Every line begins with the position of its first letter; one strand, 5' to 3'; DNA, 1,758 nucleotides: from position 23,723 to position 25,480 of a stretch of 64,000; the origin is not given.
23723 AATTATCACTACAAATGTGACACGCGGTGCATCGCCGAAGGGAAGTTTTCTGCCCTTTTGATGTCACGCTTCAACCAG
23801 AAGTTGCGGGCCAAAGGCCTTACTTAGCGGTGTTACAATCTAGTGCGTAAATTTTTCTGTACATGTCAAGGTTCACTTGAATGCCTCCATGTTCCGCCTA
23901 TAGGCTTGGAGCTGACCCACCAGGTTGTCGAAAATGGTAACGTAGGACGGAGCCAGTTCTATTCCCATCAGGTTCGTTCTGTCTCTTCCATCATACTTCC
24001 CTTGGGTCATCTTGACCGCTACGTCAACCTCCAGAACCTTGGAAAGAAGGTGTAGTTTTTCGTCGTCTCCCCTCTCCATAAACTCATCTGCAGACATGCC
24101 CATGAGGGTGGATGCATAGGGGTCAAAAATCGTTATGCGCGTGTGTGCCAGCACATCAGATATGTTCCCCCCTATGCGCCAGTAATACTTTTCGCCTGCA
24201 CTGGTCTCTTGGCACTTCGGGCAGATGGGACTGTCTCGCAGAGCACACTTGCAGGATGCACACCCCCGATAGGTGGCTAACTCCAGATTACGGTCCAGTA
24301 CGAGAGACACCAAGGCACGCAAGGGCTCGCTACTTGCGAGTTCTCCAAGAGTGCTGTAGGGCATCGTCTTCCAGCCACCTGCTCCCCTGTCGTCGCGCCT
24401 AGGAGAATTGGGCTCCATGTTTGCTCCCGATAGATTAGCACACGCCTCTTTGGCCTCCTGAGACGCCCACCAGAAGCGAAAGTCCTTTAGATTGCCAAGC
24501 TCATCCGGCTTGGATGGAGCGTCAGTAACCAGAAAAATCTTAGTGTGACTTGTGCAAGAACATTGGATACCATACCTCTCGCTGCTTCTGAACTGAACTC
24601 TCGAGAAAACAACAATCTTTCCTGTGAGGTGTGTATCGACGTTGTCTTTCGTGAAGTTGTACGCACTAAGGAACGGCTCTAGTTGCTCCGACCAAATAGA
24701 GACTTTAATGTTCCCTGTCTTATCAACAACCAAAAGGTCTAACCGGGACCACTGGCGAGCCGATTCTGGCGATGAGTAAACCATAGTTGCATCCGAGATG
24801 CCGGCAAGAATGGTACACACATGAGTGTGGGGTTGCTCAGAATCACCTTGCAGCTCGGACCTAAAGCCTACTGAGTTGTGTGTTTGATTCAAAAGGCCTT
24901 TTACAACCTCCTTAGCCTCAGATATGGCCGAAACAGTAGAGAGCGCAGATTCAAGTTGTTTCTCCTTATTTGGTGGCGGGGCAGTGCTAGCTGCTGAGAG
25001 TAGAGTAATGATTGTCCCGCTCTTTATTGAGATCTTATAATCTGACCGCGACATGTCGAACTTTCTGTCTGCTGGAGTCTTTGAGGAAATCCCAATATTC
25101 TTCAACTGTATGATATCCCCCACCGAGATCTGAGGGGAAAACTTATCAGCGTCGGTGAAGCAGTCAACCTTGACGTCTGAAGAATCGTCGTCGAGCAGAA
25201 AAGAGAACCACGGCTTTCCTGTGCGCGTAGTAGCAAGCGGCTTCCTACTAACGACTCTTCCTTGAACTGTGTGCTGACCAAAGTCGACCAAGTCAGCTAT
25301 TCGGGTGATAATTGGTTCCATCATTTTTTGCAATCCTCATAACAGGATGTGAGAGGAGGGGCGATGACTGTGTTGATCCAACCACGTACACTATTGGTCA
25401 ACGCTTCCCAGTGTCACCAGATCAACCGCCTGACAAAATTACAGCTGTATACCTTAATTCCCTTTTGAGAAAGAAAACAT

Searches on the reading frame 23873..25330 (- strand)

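Call 47: search_protein_families(library=pfam, proteins=[window:23873-25330:-], max_evalue=0.01)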
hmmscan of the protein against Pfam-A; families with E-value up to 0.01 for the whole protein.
window:23873-25330:- (485 aa): 4 families
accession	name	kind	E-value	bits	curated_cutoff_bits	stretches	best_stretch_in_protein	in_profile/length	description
PF08646.16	Rep_fac-A_C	-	4.8e-09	36.6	28.5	1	350-458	14-133/146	Replication factor-A C terminal domain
PF01336.31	tRNA_anti-codon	-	1.4e-08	35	27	1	21-77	2-54/75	OB-fold nucleic acid binding domain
PF17244.8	CDC24_OB3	-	0.00013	22.3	25.4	0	326-431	100-215/216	Cell division control protein 24, OB domain 3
PF17008.10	DUF5088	-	0.0092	16.1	29.4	0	25-93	2-71/184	Domain of unknown function (DUF5088)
